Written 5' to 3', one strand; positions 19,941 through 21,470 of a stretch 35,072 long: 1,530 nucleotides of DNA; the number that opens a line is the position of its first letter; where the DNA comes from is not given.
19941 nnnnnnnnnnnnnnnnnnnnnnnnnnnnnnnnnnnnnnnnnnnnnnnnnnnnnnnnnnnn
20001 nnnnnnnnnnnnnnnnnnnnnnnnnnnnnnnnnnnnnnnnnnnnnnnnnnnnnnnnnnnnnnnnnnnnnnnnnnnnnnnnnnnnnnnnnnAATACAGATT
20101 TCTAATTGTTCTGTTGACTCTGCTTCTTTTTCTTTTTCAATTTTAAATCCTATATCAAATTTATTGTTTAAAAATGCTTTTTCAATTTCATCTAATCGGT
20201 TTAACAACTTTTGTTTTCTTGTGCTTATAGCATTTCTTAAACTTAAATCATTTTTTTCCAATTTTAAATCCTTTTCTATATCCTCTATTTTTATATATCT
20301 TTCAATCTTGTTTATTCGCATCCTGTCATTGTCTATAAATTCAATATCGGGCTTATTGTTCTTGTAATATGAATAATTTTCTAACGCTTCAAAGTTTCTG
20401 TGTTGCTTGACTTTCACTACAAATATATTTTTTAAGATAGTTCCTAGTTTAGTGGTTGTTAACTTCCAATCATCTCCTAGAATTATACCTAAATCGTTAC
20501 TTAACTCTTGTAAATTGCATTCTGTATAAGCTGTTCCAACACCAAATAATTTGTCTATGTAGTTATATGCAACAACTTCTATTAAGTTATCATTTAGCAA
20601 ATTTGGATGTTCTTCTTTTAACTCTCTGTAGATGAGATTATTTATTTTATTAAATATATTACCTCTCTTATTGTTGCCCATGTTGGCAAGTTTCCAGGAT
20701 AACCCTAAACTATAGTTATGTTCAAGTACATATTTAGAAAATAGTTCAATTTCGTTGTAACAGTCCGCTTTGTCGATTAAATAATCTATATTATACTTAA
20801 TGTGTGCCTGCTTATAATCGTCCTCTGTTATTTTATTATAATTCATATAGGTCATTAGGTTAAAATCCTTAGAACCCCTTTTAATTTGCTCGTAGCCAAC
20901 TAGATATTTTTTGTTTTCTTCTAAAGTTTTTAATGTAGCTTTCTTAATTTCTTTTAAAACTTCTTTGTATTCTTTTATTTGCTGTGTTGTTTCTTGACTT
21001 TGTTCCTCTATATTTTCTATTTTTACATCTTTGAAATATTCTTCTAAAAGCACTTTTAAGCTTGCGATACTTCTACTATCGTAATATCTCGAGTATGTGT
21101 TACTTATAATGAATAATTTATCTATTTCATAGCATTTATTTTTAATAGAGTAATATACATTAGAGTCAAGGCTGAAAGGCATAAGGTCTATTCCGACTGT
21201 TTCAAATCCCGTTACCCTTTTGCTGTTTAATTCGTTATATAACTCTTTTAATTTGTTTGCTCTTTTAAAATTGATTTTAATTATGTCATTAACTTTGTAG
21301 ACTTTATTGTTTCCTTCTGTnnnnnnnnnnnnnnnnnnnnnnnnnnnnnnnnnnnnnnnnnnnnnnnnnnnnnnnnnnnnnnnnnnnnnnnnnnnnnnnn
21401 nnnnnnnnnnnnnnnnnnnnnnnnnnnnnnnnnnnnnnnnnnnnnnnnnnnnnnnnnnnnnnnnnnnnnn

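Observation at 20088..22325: Stand-alone 745-aa SF2 helicase with a large uncharacterised C-terminal domain: replication initiator or phage-borne defence or anti-defence gene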

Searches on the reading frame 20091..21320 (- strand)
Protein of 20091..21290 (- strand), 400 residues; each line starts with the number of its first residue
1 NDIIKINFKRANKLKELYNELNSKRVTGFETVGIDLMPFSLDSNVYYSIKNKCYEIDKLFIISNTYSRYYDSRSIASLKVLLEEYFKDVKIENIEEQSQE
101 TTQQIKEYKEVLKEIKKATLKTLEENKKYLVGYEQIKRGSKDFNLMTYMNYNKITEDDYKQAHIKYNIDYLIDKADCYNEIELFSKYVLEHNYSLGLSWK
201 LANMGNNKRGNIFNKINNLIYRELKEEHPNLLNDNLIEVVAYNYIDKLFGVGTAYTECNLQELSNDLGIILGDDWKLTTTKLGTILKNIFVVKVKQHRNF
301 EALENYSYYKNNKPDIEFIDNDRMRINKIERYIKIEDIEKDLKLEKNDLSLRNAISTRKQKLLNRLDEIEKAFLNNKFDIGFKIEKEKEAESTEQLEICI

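Call 31: search_protein_representatives(protein=window:20091-21290:-)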
Query: 400 residues. Proteins with E-value up to 0.001 (for the whole library): 47; up to 1e-10: 31; up to 1e-30: 10. The best 47 are listed.
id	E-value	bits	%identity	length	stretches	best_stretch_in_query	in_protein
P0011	1.7e-205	698.7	84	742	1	1-400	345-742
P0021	5.5e-104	364.7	52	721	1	4-374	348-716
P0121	1.1e-55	205.7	40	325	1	62-376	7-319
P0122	5.0e-51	190.4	37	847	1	14-375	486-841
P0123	2.9e-45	171.4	33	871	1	4-358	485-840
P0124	1.6e-43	165.6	34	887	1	31-358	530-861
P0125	8.2e-40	153.5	34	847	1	12-372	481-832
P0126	2.5e-35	138.7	32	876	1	2-363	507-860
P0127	6.0e-34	134.2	33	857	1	8-379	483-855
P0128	1.2e-31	126.6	33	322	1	54-368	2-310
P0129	1.9e-30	122.7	43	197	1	181-374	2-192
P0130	2.7e-30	122.1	32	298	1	69-358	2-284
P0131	4.6e-28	114.8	30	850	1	14-359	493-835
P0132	8.1e-27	110.7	29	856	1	25-367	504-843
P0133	8.5e-27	110.6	33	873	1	10-349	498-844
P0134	2.3e-26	109.2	34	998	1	15-366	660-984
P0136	3.3e-22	95.5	31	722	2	30-370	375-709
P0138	1.0e-20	90.7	29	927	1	11-368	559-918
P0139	3.9e-20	88.7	25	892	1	12-353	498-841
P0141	3.2e-16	75.8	24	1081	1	3-372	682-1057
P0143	2.9e-15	72.7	28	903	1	2-354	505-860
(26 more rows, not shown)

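Call 32: search_protein_families(library=pfam, proteins=[P0122, P0123, P0124, P0126, P0134, P0138, P0141, P0139, P0136, P0143], max_evalue=0.01)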
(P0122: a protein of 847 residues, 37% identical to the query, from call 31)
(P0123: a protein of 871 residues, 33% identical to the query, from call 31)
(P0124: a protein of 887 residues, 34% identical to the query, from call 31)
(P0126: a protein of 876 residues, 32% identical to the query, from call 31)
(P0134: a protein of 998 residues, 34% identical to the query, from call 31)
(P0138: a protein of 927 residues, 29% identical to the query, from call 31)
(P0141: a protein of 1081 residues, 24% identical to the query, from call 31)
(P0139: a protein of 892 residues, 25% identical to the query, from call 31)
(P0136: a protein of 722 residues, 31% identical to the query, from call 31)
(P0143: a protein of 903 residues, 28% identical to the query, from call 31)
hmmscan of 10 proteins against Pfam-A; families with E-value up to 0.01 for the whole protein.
P0122 (847 aa): 5 families
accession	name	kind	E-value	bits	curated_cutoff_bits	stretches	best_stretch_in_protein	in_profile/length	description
PF01807.25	Zn_ribbon_DnaG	-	5.6e-13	49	24.9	1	2-93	3-95/98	CHC2 zinc finger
PF04851.21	ResIII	-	3.2e-08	34.1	22.5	1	191-317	22-163/164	Type III restriction enzyme, res subunit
PF00270.35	DEAD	-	5.2e-05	23.5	26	1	189-317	11-161/167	DEAD/DEAH box helicase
PF13401.12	AAA_22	-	0.0012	19.5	27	1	194-316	7-124/130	AAA domain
PF00004.35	AAA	-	0.0023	18.8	21.2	1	196-309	2-98/131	ATPase family associated with various cellular activities (AAA)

P0123 (871 aa): 3 families
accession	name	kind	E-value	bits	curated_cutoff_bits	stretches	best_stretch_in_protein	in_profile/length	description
PF04851.21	ResIII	-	2.7e-11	44.1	22.5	1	196-326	21-163/164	Type III restriction enzyme, res subunit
PF01807.25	Zn_ribbon_DnaG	-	3e-10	40.2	24.9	1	33-98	27-95/98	CHC2 zinc finger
PF00270.35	DEAD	-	8.4e-09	35.8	26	1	194-326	10-161/167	DEAD/DEAH box helicase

P0124 (887 aa): 3 families
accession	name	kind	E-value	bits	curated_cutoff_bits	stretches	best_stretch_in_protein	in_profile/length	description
PF04851.21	ResIII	-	2.6e-07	31.1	22.5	1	214-340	28-163/164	Type III restriction enzyme, res subunit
PF00270.35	DEAD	-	3.9e-06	27.1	26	1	214-340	19-161/167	DEAD/DEAH box helicase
PF13401.12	AAA_22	-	0.0029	18.4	27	1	212-306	8-93/130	AAA domain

P0126 (876 aa): 3 families
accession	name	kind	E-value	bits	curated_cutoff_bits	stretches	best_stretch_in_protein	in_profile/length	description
PF04851.21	ResIII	-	1.9e-10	41.3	22.5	1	220-349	21-163/164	Type III restriction enzyme, res subunit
PF00270.35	DEAD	-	3e-07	30.8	26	1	216-349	8-161/167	DEAD/DEAH box helicase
PF01807.25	Zn_ribbon_DnaG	-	5.3e-06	26.6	24.9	1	57-99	54-96/98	CHC2 zinc finger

P0134 (998 aa): 2 families
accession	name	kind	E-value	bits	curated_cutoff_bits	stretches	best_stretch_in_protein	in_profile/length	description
PF04851.21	ResIII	-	6e-10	39.7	22.5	1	358-490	20-164/164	Type III restriction enzyme, res subunit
PF00270.35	DEAD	-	1.8e-07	31.5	26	1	357-489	8-161/167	DEAD/DEAH box helicase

P0138 (927 aa): 3 families
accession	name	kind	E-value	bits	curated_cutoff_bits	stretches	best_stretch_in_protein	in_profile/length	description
PF01807.25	Zn_ribbon_DnaG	-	5.7e-08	32.9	24.9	1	43-96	43-96/98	CHC2 zinc finger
PF00270.35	DEAD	-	2.1e-06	28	26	1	257-395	7-161/167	DEAD/DEAH box helicase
PF13245.12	AAA_19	-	0.0093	16.6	25.1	0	266-367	13-106/134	AAA domain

P0141 (1081 aa): 4 families
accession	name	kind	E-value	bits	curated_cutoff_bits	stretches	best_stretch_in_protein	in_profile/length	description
PF09250.16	Prim-Pol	-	9.7e-13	49.3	22.8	1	17-176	9-144/158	Bifunctional DNA primase/polymerase, N-terminal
PF04851.21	ResIII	-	5.9e-09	36.5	22.5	1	392-522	23-163/164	Type III restriction enzyme, res subunit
PF00270.35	DEAD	-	1.8e-07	31.5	26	1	386-522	8-161/167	DEAD/DEAH box helicase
PF00271.37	Helicase_C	-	0.00019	22.1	23.5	1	561-655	13-105/110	Helicase conserved C-terminal domain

P0139 (892 aa): 4 families
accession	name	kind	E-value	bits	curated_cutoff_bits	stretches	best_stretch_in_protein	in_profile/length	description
PF04851.21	ResIII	-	1.5e-10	41.6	22.5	1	185-331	20-164/164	Type III restriction enzyme, res subunit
PF01807.25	Zn_ribbon_DnaG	-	2.3e-08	34.2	24.9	1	2-103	3-96/98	CHC2 zinc finger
PF00270.35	DEAD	-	2.9e-07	30.8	26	1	195-330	8-161/167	DEAD/DEAH box helicase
PF13245.12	AAA_19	-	0.00053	20.6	25.1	1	197-299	7-102/134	AAA domain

P0136 (722 aa): 4 families
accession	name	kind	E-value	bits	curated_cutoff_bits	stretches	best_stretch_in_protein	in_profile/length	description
PF04851.21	ResIII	-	1.5e-07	31.9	22.5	1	61-190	24-163/164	Type III restriction enzyme, res subunit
PF00270.35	DEAD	-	3.7e-07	30.5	26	1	59-190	13-161/167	DEAD/DEAH box helicase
PF05707.18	Zot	-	0.00054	19.9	20.3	1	68-276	8-142/197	Zonular occludens toxin (Zot)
PF13401.12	AAA_22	-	0.0034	18.1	27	0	63-158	8-96/130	AAA domain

P0143 (903 aa): 2 families
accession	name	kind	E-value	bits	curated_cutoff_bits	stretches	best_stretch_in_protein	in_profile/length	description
PF01807.25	Zn_ribbon_DnaG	-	5.2e-14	52.3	24.9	1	9-100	5-93/98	CHC2 zinc finger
PF04851.21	ResIII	-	0.003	17.9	22.5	1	214-345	20-162/164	Type III restriction enzyme, res subunit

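Call 42: predict_structure(alignment_id=A3)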
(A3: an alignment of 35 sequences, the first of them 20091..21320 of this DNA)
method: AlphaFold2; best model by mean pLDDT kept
length: 410 residues; sequences in the alignment: 35
mean_pLDDT: 84.7   pTM: 0.79
mean pLDDT of the five models: 84.7, 84.1, 83.6, 82.9, 81.6
residues with pLDDT >= 90: 210; 70-90: 143; 50-70: 41; < 50: 16
segments of 3 or more residues with pLDDT < 50: 1-6, 36-40
pLDDT, mean of each block of 10 residues (from residue 1): 47 88 87 56 78 80 87 82 72 79 76 91 95 96 93 93 94 95 95 96 95 95 96 91 86 92 93 91 82 96 89 84 76 88 97 92 94 81 62 59 58
secondary structure, 60 per line:
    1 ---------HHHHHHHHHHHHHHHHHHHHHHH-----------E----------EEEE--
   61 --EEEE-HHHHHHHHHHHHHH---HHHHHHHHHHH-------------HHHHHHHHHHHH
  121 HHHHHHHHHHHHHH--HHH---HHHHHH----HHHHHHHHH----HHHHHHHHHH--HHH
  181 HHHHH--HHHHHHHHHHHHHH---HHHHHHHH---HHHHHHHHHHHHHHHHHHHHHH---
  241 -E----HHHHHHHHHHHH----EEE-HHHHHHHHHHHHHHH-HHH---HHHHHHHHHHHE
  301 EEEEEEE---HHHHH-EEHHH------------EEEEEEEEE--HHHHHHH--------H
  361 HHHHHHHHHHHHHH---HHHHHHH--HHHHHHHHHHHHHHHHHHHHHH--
elements in order: H10-32 E55-58 E63-66 H68-81 H85-95 H109-134 H143-148 H153-161 H166-175 H178-185 H188-201 H205-212 H216-237 H247-258 E263-265 H267-281 H289-299 E300-307 H311-315 E334-342 H345-351 H360-374 H378-384 H387-408

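Call 47: fold_search(model_id=the predicted structure, library=pdb)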
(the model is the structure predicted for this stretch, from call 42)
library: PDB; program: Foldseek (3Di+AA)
matches with E <= 10: 24; with E <= 0.001: 0
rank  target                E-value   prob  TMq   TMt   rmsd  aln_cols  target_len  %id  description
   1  9a1m_M                2.2e+00  0.03  0.11  0.09  27.7       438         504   13  Integrative model of the nuclear pore complex from Schizosaccharomyces pombe (released 2021-11-12)
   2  6r7z_A                2.7e+00  0.02  0.11  0.08  27.2       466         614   13  CryoEM structure of calcium-free human TMEM16K / Anoctamin 10 in detergent (closed form) (released 2019-05-01)
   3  7qcd_E                3.6e+00  0.06  0.14  0.19  14.8       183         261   12  CryoEM structure of the Smc5/6-holocomplex (composite structure) (released 2022-09-21)
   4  1kz7_C                3.6e+00  0.02  0.09  0.10  19.1       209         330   14  Crystal Structure of the DH/PH Fragment of Murine Dbs in Complex with the Placental Isoform of Human Cdc42 (released 2002-03-20)
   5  8vox_A                4.2e+00  0.01  0.09  0.07  24.9       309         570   12  Cryo-EM structure of the ABC transporter PCAT1 cysteine-free core bound with MgADP (released 2024-10-30)
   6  9s98_B                4.4e+00  0.04  0.12  0.21  19.1       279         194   10  CdvB2 filament - high twist, class A (released 2026-01-28)
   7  8dck_B                4.6e+00  0.01  0.11  0.09  21.8       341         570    9  Structure of hemolysin A secretion system HlyB/D complex, ATP-bound (released 2022-09-14)
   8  8df9_B                5.3e+00  0.03  0.11  0.07  15.1       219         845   12  Structure of M. kandleri topoisomerase V in complex with DNA. 38 base pair asymmetric DNA complex (released 2022-08-31)
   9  1kz7_A                5.3e+00  0.01  0.08  0.09  19.4       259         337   12  Crystal Structure of the DH/PH Fragment of Murine Dbs in Complex with the Placental Isoform of Human Cdc42 (released 2002-03-20)
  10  9e85_F                5.9e+00  0.01  0.09  0.11  17.0       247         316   14  De Novo Mycobacterium tuberculosis transcription initiation promoter complex with 6-mer RNA and closed Beta' clamp (RN (released 2025-10-01)
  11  6h80                  6.2e+00  0.01  0.10  0.08  21.3       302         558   11  Dengue-RdRp3-inhibitor complex co-crystallisation (released 2019-03-13)
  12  5jr9_B                6.5e+00  0.02  0.11  0.15  14.4       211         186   15  Crystal structure of apo-NeC3PO (released 2016-09-28)
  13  8iy5_R                7.2e+00  0.01  0.09  0.11  21.1       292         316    8  ETB-Gi complex bound to endothelin-1 (released 2023-08-16)
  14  7kin_F                7.6e+00  0.02  0.13  0.15  15.9       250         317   16  Mycobacterium tuberculosis WT RNAP transcription open promoter complex with WhiB7 promoter (released 2021-04-21)
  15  5jr9_D                7.6e+00  0.02  0.10  0.17  14.4       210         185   17  Crystal structure of apo-NeC3PO (released 2016-09-28)
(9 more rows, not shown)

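Call 61: search_protein_families(library=ncbifam, proteins=[P0141], max_evalue=0.1)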
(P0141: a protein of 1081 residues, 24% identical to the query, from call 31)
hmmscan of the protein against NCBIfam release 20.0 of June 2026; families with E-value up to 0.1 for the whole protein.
P0141 (1081 aa): 0 families

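Call 84: search_solved_structures(query=A4, max_evalue=10, show_alignments=0)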
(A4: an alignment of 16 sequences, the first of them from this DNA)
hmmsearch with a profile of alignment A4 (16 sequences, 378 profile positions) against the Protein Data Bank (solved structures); distinct sequences matched with E-value up to 10: 5.
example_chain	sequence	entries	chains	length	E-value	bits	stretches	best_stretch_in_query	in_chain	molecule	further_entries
2ju3_A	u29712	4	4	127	0.24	13.5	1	144-216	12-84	Fatty acid-binding protein, liver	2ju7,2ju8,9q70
1lfo_A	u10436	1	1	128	0.24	13.5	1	144-216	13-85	LIVER FATTY ACID BINDING PROTEIN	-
3tcl_H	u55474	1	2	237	0.73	11.9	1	27-68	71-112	CH04 Heavy Chain Fab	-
3u46_H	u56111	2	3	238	0.73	11.9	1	27-68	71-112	CH04 Heavy chain Fab | CH04 Heavy chain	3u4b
5esz_H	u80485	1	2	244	0.75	11.9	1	27-68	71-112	CH04 Heavy Chain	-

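Call 85: search_protein_families(library=pfam, alignment_id=A4, max_evalue=1)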
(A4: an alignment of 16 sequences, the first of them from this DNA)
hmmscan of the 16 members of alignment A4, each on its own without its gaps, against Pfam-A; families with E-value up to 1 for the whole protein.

A. member 1, seq(404 aa): 3 families
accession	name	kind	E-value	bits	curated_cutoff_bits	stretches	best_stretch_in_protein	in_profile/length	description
PF17287.7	POTRA_3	-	0.088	12.7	27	1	338-374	1-36/56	POTRA domain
PF19416.4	Astro_VPg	-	0.27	12.6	25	1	135-185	18-71/104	Astrovirus VPg protein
PF12583.14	TPPII_C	-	0.65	11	27.7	0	101-141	3-42/69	Tripeptidyl peptidase II, C-terminal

B. families by the number of members that match (of 16 scanned): 24 families
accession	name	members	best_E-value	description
PF05064.18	Nsp1_C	1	0.0049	Nsp1-like C-terminal region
PF01093.22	Clusterin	1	0.0061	Clusterin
PF17573.8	GA-like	1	0.018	GA-like domain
PF24590.1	DUF7615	1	0.021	Domain of unknown function (DUF7615)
PF21884.2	ZUO1-like_ZHD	1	0.041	Zuotin-like, zuotin homology domain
PF06523.16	DUF1106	1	0.077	Protein of unknown function (DUF1106)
PF17287.7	POTRA_3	1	0.088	POTRA domain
PF18175.6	HU-CCDC81_bac_2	1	0.1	CCDC81-like prokaryotic HU domain 2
PF13685.12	Fe-ADH_2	1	0.13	Iron-containing alcohol dehydrogenase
PF01625.27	PMSR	1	0.16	Peptide methionine sulfoxide reductase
PF09402.16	MSC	1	0.17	Man1-Src1p-C-terminal domain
PF12939.12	DUF3837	1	0.17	Domain of unknown function (DUF3837)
PF00886.24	Ribosomal_S16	1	0.19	Ribosomal protein S16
PF03583.20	LIP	1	0.23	Secretory lipase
PF16881.10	LIAS_N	1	0.24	N-terminal domain of lipoyl synthase of Radical_SAM family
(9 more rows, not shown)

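Call 86: find_encoding_contigs(protein=P0141, flank=8000, max_places=3)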
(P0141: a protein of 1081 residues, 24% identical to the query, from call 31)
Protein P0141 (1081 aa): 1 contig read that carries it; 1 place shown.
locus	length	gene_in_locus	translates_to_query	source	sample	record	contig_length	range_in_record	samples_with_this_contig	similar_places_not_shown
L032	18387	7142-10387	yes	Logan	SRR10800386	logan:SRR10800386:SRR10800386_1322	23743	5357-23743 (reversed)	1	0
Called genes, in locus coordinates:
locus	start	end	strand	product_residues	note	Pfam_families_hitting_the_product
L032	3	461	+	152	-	?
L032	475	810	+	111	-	-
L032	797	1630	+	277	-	PF01520:Amidase_3, PF08239:SH3_3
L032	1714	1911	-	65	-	-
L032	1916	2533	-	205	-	-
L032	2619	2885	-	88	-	-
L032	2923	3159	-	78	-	-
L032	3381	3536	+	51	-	-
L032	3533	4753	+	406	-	PF01580:FtsK_SpoIIIE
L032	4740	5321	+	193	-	-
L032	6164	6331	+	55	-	-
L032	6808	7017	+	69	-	PF00376:MerR (weak)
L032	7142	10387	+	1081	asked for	PF09250:Prim-Pol, PF00270:DEAD (weak), PF04851:ResIII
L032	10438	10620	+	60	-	-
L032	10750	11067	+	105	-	-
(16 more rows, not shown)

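Call 87: find_encoding_contigs(protein=P0123, flank=8000, max_places=3)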
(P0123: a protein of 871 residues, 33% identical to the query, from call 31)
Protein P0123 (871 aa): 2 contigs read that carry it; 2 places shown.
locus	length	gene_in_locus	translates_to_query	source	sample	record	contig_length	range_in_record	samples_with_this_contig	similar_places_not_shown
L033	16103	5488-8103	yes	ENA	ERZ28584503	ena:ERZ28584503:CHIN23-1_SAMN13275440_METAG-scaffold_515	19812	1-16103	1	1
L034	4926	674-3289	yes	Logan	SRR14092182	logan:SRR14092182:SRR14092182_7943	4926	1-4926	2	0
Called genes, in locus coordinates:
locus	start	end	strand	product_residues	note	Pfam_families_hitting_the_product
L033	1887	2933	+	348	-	PF04542:Sigma70_r2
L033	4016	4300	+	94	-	-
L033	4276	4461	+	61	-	-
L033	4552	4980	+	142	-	PF00436:SSB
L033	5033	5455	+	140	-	PF19807:DUF6290 (weak)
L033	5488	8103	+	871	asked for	PF01807:Zn_ribbon_DnaG, PF04851:ResIII, PF00270:DEAD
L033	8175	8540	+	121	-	-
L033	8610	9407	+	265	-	-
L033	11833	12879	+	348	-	PF04542:Sigma70_r2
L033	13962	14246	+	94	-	-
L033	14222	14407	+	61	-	-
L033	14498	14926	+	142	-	PF00436:SSB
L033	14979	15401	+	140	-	PF19807:DUF6290 (weak)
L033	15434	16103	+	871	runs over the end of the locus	PF01807:Zn_ribbon_DnaG, PF04851:ResIII, PF00270:DEAD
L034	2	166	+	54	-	?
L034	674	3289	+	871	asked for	PF01807:Zn_ribbon_DnaG, PF04851:ResIII, PF00270:DEAD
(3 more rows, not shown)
